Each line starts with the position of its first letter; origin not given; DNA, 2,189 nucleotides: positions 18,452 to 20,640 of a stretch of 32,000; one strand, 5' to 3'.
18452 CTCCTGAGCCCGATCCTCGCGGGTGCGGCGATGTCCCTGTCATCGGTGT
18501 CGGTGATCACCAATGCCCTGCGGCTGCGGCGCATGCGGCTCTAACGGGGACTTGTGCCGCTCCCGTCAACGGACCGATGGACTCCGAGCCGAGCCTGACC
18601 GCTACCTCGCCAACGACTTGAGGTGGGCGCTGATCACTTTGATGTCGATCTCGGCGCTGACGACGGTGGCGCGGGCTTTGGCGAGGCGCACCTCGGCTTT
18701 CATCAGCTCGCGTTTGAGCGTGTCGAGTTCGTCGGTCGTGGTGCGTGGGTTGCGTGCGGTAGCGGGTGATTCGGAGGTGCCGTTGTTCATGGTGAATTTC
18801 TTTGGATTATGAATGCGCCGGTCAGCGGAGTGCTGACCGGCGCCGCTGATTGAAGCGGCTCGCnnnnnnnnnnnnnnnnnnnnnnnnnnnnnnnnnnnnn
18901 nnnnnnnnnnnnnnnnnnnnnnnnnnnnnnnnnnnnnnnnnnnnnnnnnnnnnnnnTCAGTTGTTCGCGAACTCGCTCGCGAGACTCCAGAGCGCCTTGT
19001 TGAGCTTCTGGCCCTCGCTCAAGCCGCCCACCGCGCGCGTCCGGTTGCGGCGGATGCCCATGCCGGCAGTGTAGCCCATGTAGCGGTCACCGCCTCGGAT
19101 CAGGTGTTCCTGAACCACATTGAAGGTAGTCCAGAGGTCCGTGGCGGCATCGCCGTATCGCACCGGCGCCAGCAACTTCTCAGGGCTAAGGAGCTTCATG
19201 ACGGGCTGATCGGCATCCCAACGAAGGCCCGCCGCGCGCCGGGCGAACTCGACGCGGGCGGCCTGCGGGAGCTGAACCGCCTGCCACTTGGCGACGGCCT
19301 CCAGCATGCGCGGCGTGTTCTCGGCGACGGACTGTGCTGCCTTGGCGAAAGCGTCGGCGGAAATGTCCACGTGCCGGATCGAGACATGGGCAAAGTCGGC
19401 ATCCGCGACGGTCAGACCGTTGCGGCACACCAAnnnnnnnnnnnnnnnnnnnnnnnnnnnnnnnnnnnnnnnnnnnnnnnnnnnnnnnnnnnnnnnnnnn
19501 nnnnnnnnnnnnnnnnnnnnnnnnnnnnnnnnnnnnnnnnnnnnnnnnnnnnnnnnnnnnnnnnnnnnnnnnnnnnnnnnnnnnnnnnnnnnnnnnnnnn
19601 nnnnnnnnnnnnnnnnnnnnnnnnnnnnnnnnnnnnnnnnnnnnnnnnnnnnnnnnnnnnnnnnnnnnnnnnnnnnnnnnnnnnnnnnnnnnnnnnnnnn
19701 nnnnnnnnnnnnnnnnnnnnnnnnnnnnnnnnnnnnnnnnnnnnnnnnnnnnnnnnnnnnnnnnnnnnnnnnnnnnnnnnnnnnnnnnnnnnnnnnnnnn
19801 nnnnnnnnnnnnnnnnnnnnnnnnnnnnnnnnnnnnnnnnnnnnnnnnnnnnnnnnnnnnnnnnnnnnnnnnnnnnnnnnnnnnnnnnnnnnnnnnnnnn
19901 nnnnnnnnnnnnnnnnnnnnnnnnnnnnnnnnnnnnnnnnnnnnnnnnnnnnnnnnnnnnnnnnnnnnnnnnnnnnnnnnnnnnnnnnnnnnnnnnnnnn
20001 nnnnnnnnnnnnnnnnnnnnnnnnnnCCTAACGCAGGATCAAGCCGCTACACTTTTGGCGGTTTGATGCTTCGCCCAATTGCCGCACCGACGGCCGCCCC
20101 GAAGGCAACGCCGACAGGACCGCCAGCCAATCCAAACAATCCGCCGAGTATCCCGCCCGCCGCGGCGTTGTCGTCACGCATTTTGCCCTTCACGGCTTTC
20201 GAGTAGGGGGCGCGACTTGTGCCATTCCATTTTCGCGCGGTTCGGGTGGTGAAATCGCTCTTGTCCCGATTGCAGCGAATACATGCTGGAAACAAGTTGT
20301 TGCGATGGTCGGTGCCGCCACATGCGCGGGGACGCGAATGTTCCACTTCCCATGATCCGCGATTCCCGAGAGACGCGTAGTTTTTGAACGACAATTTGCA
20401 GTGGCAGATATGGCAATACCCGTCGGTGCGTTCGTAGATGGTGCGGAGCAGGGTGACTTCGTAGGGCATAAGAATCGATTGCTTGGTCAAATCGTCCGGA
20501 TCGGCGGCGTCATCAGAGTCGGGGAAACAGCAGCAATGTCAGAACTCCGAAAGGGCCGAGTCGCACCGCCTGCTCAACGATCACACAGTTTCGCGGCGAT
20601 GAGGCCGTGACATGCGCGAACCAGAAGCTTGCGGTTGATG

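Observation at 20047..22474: Divergent operon: ECF-like sigma, 128-aa unknown, ImmA/IrrE protease and HNH nuclease, a possible sensing/effector arm of the Ubl cassette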

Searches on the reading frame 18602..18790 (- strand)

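Call 3: search_protein_families(library=pfam, proteins=[window:18602-18790:-], max_evalue=0.1)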
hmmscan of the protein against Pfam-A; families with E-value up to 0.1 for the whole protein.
window:18602-18790:- (62 aa): 2 families
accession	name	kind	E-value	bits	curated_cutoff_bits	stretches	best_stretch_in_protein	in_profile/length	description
PF16515.11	HIP1_clath_bdg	-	0.01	16.6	28.8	1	15-60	47-92/99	Clathrin-binding domain of Huntingtin-interacting protein 1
PF06401.16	Alpha-2-MRAP_C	-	0.02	15.4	24.3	1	12-47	127-162/213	Alpha-2-macroglobulin RAP, C-terminal domain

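Call 4: search_protein_families(library=padloc, proteins=[window:18602-18790:-], max_evalue=0.1)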
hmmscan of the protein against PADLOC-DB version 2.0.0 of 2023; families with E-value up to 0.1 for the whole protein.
window:18602-18790:- (62 aa): 0 families

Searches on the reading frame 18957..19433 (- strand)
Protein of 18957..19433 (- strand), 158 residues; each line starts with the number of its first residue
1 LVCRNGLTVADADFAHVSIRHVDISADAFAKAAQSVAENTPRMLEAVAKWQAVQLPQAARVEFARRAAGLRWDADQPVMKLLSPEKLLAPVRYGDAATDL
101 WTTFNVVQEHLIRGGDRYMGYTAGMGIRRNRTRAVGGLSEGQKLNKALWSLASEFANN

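Call 3: search_protein_families(library=pfam, proteins=[window:18957-19433:-], max_evalue=0.1)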
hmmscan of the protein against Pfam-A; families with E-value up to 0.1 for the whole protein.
window:18957-19433:- (158 aa): 1 family
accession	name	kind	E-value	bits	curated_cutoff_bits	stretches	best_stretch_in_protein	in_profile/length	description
PF06067.16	DUF932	-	2.4e-20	73.7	23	1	1-149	87-227/227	Domain of unknown function (DUF932)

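Call 4: search_protein_families(library=padloc, proteins=[window:18957-19433:-], max_evalue=0.1)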
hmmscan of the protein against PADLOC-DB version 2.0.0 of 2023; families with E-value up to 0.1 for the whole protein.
window:18957-19433:- (158 aa): 0 families

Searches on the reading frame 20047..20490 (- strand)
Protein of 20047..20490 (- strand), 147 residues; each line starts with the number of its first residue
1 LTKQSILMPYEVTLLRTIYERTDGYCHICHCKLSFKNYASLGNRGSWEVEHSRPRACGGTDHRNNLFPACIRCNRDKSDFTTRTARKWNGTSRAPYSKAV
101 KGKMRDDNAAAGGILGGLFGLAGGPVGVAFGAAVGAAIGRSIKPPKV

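Call 3: search_protein_families(library=pfam, proteins=[window:20047-20490:-], max_evalue=0.1)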
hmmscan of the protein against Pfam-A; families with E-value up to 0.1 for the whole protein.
window:20047-20490:- (147 aa): 6 families
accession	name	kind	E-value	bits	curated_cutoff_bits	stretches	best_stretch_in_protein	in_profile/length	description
PF01844.29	HNH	-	6.8e-06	26.6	21.4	1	26-79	1-46/47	HNH endonuclease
PF14279.12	HNH_5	-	0.00024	21.4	27.5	1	48-88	14-54/56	HNH endonuclease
PF13441.11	Gly-zipper_YMGG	-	0.0055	16.8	28.9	1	109-141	11-41/45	YMGG-like Gly-zipper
PF13395.12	HNH_4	-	0.0071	16.7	22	1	43-81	15-52/54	HNH endonuclease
PF05433.20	Rick_17kDa_Anti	-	0.017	15.5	24.2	1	109-142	7-42/43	Glycine zipper 2TM domain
PF21724.2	DUF6861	-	0.018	15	28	1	109-141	47-79/194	Family of unknown function (DUF6861)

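Call 4: search_protein_families(library=padloc, proteins=[window:20047-20490:-], max_evalue=0.1)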
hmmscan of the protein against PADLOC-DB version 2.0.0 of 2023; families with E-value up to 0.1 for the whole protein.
window:20047-20490:- (147 aa): 21 families
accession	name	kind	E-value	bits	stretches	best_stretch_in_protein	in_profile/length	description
PDLC03478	REase_II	-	0.00023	19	1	16-80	102-161/219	Type II restriction enzyme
PDLC00336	PtuB1|PtuB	-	0.0004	18.1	1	3-85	42-119/250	Unknown function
PDLC00342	PtuB1|PtuB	-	0.00045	17.7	1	20-95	44-114/247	Unknown function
PDLC04249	PDC-M01B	-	0.00071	17.2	1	62-91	128-155/286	-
PDLC00315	PtuB1|PtuB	-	0.00076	17.3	1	44-82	41-81/227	Unknown function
PDLC04252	PDC-M01B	-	0.0012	16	1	63-85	125-147/294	-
PDLC00337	PtuB1|PtuB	-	0.0013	16.7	1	17-86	50-113/216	Unknown function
PDLC00329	PtuB1|PtuB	-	0.0018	15.7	1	64-87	107-130/331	Unknown function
PDLC04251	PDC-M01B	-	0.0054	14.2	1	64-87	129-152/279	-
PDLC04255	PDC-M01B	-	0.0066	14.2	1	64-87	138-161/285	-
PDLC04248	PDC-M01B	-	0.011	13.6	1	64-85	65-86/216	-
PDLC04264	PDC-M01B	-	0.012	13.4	1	64-85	131-152/282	-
PDLC00331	PtuB1|PtuB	-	0.012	13.2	1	46-79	47-82/222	Unknown function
PDLC03885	NsnC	-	0.017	12.9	1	11-76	29-91/255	-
PDLC00335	PtuB1|PtuB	-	0.02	12.5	1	15-88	39-109/214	Unknown function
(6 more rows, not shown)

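Call 26: search_protein_families(library=ncbifam, proteins=[window:20047-20490:-], max_evalue=0.1)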
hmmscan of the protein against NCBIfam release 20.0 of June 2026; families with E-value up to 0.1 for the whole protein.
window:20047-20490:- (147 aa): 5 families
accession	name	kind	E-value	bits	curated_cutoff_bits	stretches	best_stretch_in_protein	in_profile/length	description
NF040563.1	guided_IscB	equivalog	8e-07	28.5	175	1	17-101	186-258/314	RNA-guided endonuclease IscB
NF049971.1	CRISPR_Cas9d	exception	0.0024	16.5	375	1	45-81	561-597/986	type II CRISPR RNA-guided endonuclease Cas9d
NF005692.0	PRK07495.1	equivalog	0.041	12.5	724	0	16-44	63-91/425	4-aminobutyrate--2-oxoglutarate transaminase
NF052420.1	translocon_SseD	equivalog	0.074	13.2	130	1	109-142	48-84/152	type III secretion system translocon protein SseD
NF033611.0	SAVED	domain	0.086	12.3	33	1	66-142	36-111/261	SAVED domain-containing protein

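Call 90: search_dna_similar(query=window:20047-20469:-, collection=plasmids, mode=protein, max_rows=12, max_evalue=0.001)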
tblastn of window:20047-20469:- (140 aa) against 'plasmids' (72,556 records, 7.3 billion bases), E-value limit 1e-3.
No match.

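Call 111: find_related_loci(query=window:20047-20469:-, collection=metagenome_contigs, flank=5000)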
Query window:20047-20469:- (140 aa) in metagenome_contigs; peptide patterns used: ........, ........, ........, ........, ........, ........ (x = any residue, [..] = any of these).
600 stretches matched a pattern (row limit reached: there are more); 26 encode a relative of the query (tblastn E <= 1e-3); 26 distinct loci.
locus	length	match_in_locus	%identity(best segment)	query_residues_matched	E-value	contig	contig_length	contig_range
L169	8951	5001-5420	61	1-140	5e-58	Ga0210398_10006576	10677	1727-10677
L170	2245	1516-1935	56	1-139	2e-50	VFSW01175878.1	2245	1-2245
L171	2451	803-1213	55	3-139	5e-50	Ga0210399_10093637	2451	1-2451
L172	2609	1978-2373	55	1-132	1e-48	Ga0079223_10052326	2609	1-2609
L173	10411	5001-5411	54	1-137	8e-48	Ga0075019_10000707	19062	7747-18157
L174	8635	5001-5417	52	1-139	8e-47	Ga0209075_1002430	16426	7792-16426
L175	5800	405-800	51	8-139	2e-44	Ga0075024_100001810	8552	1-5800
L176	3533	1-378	62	15-140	3e-44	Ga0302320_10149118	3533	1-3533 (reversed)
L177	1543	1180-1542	53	1-121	3e-44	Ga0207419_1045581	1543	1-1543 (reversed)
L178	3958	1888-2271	50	8-135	7e-42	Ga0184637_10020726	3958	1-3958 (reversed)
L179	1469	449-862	53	1-137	4e-41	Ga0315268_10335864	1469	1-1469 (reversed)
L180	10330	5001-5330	55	8-118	1e-37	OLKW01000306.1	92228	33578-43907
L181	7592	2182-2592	53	4-139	1e-37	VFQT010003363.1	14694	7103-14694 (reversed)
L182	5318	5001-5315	57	1-105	3e-37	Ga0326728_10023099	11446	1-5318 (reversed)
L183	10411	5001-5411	53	4-139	2e-37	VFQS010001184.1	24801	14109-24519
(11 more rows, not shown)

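Call 114: search_protein_families(library=padloc, proteins=[L183:4296-4820:-, L183:3904-4299:-, L183:3111-3920:-, L183:5420-6043:+, L183:6055-7053:+, L183:7053-7727:+, L174:3721-4713:+, L174:5919-6917:+, L180:2664-3716:-, L180:6218-7354:+], max_evalue=0.001)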
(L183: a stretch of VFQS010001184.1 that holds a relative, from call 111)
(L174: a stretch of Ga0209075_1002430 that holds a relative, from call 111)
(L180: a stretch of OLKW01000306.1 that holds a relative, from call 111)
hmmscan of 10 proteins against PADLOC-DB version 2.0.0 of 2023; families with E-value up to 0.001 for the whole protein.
L183:4296-4820:- (174 aa): 0 families

L183:3904-4299:- (131 aa): 0 families

L183:3111-3920:- (269 aa): 17 families
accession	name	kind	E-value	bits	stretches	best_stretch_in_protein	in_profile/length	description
PDLC04141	capP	-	9.6e-62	206.6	1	7-269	5-242/242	capP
PDLC03949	RmrA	-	1.6e-13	48.3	1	67-161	184-259/363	-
PDLC03954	RmrA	-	5.3e-13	46.6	1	33-172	169-295/380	-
PDLC03952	RmrA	-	1.7e-12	44.9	1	55-163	203-298/395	-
PDLC03947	RmrA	-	3.5e-12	43.8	1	55-163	191-286/383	-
PDLC03944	RmrA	-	7.1e-11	39.8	1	52-163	179-279/384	-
PDLC03951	RmrA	-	1.3e-10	38.9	1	69-164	202-282/400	-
PDLC03946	RmrA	-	1.8e-10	38.1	1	33-162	152-262/357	-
PDLC03945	RmrA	-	3.4e-10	37.6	1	70-163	206-289/394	-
PDLC04776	PDC-M69B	-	6.2e-10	37.2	1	55-142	65-144/272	-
PDLC03948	RmrA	-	1.5e-09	35.3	1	59-163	194-285/397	-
PDLC03943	RmrA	-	6.5e-09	33.3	1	58-93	178-213/370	-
PDLC03950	RmrA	-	9.3e-08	29.4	1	43-164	168-275/369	-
PDLC03956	RmrA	-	1.1e-07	29.3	1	66-163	201-282/399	-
PDLC03955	RmrA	-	2.4e-07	28.3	0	63-87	205-229/371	-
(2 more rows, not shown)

L183:5420-6043:+ (207 aa): 13 families
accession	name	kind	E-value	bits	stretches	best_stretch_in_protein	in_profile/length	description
PDLC00669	Effector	-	1.4e-68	228.5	1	1-206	1-205/206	2TM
PDLC00702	Effector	-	1.8e-23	80.9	1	14-205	21-202/211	2TM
PDLC00703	Effector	-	1.4e-20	71.8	1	13-202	19-199/204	2TM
PDLC00705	Effector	-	1.5e-19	68.7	1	15-200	25-201/203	2TM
PDLC00694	Effector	-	5.6e-19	66.4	1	13-205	11-196/208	2TM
PDLC00704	Effector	-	4.3e-15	53.8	1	15-201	20-203/207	2TM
PDLC00708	Effector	-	1.7e-14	51.8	1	37-196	51-189/191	2TM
PDLC00697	Effector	-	2e-13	48.3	1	14-200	15-206/207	2TM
PDLC00686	Effector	-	2.6e-13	48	1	26-197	45-205/209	2TM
PDLC00683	Effector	-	3.6e-11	41.1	1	7-201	7-182/185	2TM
PDLC00714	Effector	-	1.3e-08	32.6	1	14-201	13-195/200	2TM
PDLC00673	Effector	-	3.4e-06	24.5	1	17-200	15-193/214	2TM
PDLC00671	Effector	-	4.4e-06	24.7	1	12-185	18-205/223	2TM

L183:6055-7053:+ (332 aa): 25 families
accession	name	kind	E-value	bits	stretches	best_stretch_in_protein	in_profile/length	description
PDLC00774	Cyclase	-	2.3e-118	393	1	1-316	1-298/316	oligonucleotide-cyclase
PDLC00783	Cyclase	-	2.3e-45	153.1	1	1-313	1-319/349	oligonucleotide-cyclase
PDLC00824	Cyclase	-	7.7e-42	141.7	1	13-322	20-331/466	oligonucleotide-cyclase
PDLC00795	Cyclase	-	1.7e-35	120.7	1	1-314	1-327/340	oligonucleotide-cyclase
PDLC00778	Cyclase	-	3.3e-32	109.9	1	1-302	1-301/455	oligonucleotide-cyclase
PDLC00775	Cyclase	-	6.8e-30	102.4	2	152-309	204-360/389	oligonucleotide-cyclase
PDLC00768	Cyclase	-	3.7e-29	99.7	2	152-308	198-350/380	oligonucleotide-cyclase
PDLC00799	Cyclase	-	1.1e-25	88.2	1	3-284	3-291/449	oligonucleotide-cyclase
PDLC00781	Cyclase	-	5.7e-25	86.2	2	153-313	196-353/380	oligonucleotide-cyclase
PDLC00806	Cyclase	-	6.9e-23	79.1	2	153-243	209-301/396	oligonucleotide-cyclase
PDLC00782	Cyclase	-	1.3e-18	65.4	1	152-308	224-382/417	oligonucleotide-cyclase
PDLC00798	Cyclase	-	3.2e-18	64.3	1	5-306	4-300/344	oligonucleotide-cyclase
PDLC00773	Cyclase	-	6e-14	50.3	1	156-322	142-313/334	oligonucleotide-cyclase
PDLC00796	Cyclase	-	2.4e-13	48.2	1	3-314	2-295/432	oligonucleotide-cyclase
PDLC00823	Cyclase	-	1.2e-12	46.1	1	5-304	6-282/285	oligonucleotide-cyclase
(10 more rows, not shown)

L183:7053-7727:+ (224 aa): 7 families
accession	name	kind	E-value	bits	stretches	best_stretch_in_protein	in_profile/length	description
PDLC00865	E2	-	8e-56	186.9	1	3-195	5-195/219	E2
PDLC00833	E1-E2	-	2.8e-46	155.8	1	1-196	2-198/222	E1-E2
PDLC00872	E2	-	1.2e-39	134.1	1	5-209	3-208/216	E2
PDLC00871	E2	-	5.7e-26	89.7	1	2-199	3-199/241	E2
PDLC00861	E2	-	1.7e-20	71.5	1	18-195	21-201/232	E2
PDLC00859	E2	-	1.9e-19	68.1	1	22-189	21-192/221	E2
PDLC00870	E2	-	2.5e-17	61.6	1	2-194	4-195/223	E2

L174:3721-4713:+ (330 aa): 3 families
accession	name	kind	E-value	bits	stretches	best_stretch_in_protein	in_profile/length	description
PDLC01652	WYL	-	1.3e-25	88.6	1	149-326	17-161/162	"CAS-I,CAS-II,CAS-III,CAS-IV,CAS-V,CAS-VI; associated_signaling"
PDLC01457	WYL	-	1.3e-20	72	1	16-314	12-228/229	"CAS-I,CAS-II,CAS-III,CAS-IV,CAS-V,CAS-VI; associated_signaling"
PDLC01766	Cas3c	-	4.4e-19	66.2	1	39-324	31-310/1009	-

L174:5919-6917:+ (332 aa): 8 families
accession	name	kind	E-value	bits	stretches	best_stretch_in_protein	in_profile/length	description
PDLC00767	PycC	-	2.6e-141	468.8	1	1-331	1-336/337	Pycsar cyclase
PDLC02370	PycC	-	8.8e-102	338.9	1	4-309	1-299/340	-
PDLC00761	PycC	-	6.9e-73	243.9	1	72-305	86-320/438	Pycsar cyclase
PDLC00764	PycC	-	7.3e-55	184.6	1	71-294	73-306/449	Pycsar cyclase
PDLC02367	PycC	-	5.4e-12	43.6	1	93-259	44-202/226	-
PDLC02369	PycC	-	1.3e-06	26.1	1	93-199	47-144/248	-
PDLC00766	PycC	-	3.6e-06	24.6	1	95-256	46-202/232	Pycsar cyclase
PDLC00763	PycC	-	5.1e-06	24.1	1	92-255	53-213/268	Pycsar cyclase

L180:2664-3716:- (350 aa): 19 families
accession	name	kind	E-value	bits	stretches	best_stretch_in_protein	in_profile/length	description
PDLC03949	RmrA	-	2.1e-50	169.6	1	7-338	4-323/363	-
PDLC03944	RmrA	-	3.1e-47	159.5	1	3-308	4-312/384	-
PDLC03948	RmrA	-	8.3e-46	154.6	1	4-333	7-344/397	-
PDLC03947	RmrA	-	7.4e-44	148.1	1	5-312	11-324/383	-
PDLC03954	RmrA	-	2.5e-43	146.5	1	4-312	9-324/380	-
PDLC03951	RmrA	-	6.6e-41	138.6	1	5-324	8-327/400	-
PDLC03945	RmrA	-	2e-39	133.9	1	5-333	2-348/394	-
PDLC03943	RmrA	-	1.7e-38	130.7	1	8-326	5-320/370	-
PDLC03946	RmrA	-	1.2e-37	127.5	1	6-329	3-316/357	-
PDLC03952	RmrA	-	1.4e-37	127.5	1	7-324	24-346/395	-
PDLC03953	RmrA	-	1.6e-37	127.6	1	1-330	1-333/373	-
PDLC03955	RmrA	-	1.7e-35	121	1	5-311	20-320/371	-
PDLC03956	RmrA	-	1.5e-34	117.7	1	5-321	8-329/399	-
PDLC03950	RmrA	-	2.9e-31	106.8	1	5-319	2-317/369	-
PDLC04141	capP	-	2.1e-17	61.4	1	132-279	5-153/242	capP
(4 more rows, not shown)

L180:6218-7354:+ (378 aa): 29 families (the best 25 are shown)
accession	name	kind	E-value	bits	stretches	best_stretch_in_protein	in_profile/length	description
PDLC00815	Cyclase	-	1.6e-151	502.9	1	3-378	4-392/393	oligonucleotide-cyclase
PDLC00816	Cyclase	-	2.3e-116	387.8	1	4-371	7-389/542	oligonucleotide-cyclase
PDLC00780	Cyclase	-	3.8e-95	317.3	1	6-377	4-386/388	oligonucleotide-cyclase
PDLC00770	Cyclase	-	4.3e-73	244.9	1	6-344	3-370/509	oligonucleotide-cyclase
PDLC00800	Cyclase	-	3.5e-51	172.9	1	6-377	12-416/420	oligonucleotide-cyclase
PDLC00793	Cyclase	-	2.1e-39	134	2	18-185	11-174/462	oligonucleotide-cyclase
PDLC00798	Cyclase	-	3.3e-38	130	1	15-377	7-337/344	oligonucleotide-cyclase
PDLC00787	Cyclase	-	1.6e-34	117.8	2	18-181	11-172/333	oligonucleotide-cyclase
PDLC00797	Cyclase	-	8.7e-30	102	1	5-295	7-330/417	oligonucleotide-cyclase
PDLC00817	Cyclase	-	1.8e-25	87.9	1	8-378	19-419/419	oligonucleotide-cyclase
PDLC00774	Cyclase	-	1.4e-22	78.3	1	12-330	5-289/316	oligonucleotide-cyclase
PDLC00813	Cyclase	-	2.2e-22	77.9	2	6-183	5-188/417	oligonucleotide-cyclase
PDLC00811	Cyclase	-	2.9e-21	74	1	7-324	47-394/427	oligonucleotide-cyclase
PDLC00795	Cyclase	-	1.5e-20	71.6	1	17-333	10-322/340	oligonucleotide-cyclase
PDLC00824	Cyclase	-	2.9e-19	67.3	1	60-279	60-267/466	oligonucleotide-cyclase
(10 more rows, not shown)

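Call 115: search_protein_families(library=ncbifam, proteins=[L183:4296-4820:-], max_evalue=1)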
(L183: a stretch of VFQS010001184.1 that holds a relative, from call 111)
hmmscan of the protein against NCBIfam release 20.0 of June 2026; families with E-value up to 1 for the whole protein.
L183:4296-4820:- (174 aa): 3 families
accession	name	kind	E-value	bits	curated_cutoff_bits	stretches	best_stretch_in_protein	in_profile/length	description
TIGR02937.1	sigma70-ECF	superfamily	1.2e-05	25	42.9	1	40-162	26-160/165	sigma-70 family RNA polymerase sigma factor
NF009182.0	PRK12530.1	subfamily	0.092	12.2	264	1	5-88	8-83/193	RNA polymerase sigma factor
TIGR02952.1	Sig70_famx2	equivalog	0.096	12.6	206.45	1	42-94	40-92/170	ECF subfamily RNA polymerase sigma factor, BldN family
